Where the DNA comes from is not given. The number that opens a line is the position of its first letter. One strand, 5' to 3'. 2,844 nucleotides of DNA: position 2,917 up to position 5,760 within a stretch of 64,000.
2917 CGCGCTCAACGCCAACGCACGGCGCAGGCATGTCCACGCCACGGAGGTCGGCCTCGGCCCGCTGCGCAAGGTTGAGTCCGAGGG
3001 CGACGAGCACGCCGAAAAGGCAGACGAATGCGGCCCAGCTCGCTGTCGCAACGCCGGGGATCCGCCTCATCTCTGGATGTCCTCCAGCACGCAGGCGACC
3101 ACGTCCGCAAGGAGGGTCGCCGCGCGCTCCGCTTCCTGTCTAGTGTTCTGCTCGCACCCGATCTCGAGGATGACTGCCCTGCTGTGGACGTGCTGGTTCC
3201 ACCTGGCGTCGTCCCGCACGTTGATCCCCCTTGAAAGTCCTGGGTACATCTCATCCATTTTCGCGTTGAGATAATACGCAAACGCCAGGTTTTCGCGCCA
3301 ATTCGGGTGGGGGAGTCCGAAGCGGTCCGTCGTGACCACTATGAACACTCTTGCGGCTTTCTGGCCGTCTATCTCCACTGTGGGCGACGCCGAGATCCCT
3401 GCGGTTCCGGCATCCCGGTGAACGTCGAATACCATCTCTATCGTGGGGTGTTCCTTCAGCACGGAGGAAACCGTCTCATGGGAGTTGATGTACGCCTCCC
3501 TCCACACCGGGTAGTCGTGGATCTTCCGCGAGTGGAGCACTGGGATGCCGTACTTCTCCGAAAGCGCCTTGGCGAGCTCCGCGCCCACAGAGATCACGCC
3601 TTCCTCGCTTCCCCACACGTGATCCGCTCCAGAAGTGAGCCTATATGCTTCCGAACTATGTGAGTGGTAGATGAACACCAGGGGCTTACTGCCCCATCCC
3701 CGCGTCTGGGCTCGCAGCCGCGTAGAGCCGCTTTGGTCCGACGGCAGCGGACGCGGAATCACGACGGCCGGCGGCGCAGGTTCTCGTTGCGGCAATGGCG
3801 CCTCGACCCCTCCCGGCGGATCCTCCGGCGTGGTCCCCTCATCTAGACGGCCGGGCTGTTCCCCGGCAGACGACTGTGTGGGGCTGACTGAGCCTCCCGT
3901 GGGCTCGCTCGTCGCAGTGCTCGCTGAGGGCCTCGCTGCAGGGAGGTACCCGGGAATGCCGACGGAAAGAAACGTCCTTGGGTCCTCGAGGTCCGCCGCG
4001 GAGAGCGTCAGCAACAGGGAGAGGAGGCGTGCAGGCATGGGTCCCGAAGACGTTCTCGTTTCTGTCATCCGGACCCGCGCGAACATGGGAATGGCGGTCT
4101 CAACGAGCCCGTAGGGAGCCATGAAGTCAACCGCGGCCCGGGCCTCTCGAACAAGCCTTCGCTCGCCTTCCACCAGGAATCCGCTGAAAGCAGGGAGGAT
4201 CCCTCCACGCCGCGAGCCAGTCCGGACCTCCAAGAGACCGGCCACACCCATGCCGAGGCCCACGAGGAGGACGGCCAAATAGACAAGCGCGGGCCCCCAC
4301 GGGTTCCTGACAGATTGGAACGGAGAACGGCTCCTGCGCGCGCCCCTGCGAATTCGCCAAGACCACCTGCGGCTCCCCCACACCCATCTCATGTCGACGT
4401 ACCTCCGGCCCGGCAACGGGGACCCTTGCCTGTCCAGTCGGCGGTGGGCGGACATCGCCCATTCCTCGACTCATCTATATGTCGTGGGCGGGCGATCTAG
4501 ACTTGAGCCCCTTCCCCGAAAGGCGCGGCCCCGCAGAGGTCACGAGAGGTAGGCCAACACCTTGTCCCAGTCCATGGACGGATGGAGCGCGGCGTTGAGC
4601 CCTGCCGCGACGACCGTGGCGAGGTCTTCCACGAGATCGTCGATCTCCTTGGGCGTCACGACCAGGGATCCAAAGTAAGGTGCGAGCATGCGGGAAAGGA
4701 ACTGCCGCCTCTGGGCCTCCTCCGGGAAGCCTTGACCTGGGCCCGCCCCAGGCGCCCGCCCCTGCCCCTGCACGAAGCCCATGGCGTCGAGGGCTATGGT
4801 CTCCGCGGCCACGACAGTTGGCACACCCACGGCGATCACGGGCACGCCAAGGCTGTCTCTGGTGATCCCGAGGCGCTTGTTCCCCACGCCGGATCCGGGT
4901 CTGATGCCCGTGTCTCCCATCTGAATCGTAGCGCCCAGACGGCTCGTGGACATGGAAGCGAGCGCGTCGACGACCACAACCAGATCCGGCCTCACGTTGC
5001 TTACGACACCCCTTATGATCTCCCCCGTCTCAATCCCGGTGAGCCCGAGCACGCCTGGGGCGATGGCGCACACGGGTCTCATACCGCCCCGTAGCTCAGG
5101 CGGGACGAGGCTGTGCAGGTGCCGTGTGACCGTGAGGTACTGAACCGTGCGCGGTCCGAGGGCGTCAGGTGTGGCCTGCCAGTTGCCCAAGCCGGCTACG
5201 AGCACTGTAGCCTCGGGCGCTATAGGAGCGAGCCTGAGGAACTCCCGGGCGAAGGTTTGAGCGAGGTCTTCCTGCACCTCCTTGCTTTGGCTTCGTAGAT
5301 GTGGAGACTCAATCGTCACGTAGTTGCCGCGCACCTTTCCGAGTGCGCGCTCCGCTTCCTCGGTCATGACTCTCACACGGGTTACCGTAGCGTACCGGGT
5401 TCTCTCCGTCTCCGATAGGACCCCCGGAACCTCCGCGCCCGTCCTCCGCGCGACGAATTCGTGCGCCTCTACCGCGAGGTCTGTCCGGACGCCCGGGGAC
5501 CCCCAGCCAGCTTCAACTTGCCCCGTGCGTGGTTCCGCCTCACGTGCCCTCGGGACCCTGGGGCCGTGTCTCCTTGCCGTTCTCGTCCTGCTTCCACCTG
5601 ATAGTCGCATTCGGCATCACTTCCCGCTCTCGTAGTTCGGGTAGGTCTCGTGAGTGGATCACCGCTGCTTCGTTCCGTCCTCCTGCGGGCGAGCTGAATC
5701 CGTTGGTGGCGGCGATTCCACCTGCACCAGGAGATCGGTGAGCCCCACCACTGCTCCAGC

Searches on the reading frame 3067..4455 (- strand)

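Call 51: search_protein_families(library=pfam, proteins=[window:3067-4455:-], max_evalue=1e-8)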
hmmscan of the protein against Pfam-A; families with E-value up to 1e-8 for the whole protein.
window:3067-4455:- (462 aa): 1 family
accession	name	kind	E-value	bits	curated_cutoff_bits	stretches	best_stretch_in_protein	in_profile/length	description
PF07454.18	SpoIIP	-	2.6e-64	217.8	24.4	1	245-454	74-269/269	Stage II sporulation protein P (SpoIIP)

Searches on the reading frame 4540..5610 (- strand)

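Call 51: search_protein_families(library=pfam, proteins=[window:4540-5610:-], max_evalue=1e-8)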
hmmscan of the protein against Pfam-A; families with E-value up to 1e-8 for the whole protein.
window:4540-5610:- (356 aa): 1 family
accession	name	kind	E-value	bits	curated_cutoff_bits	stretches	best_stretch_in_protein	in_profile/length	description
PF03418.19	Peptidase_A25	-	5.3e-93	312.2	27.8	2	46-280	1-242/353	Germination protease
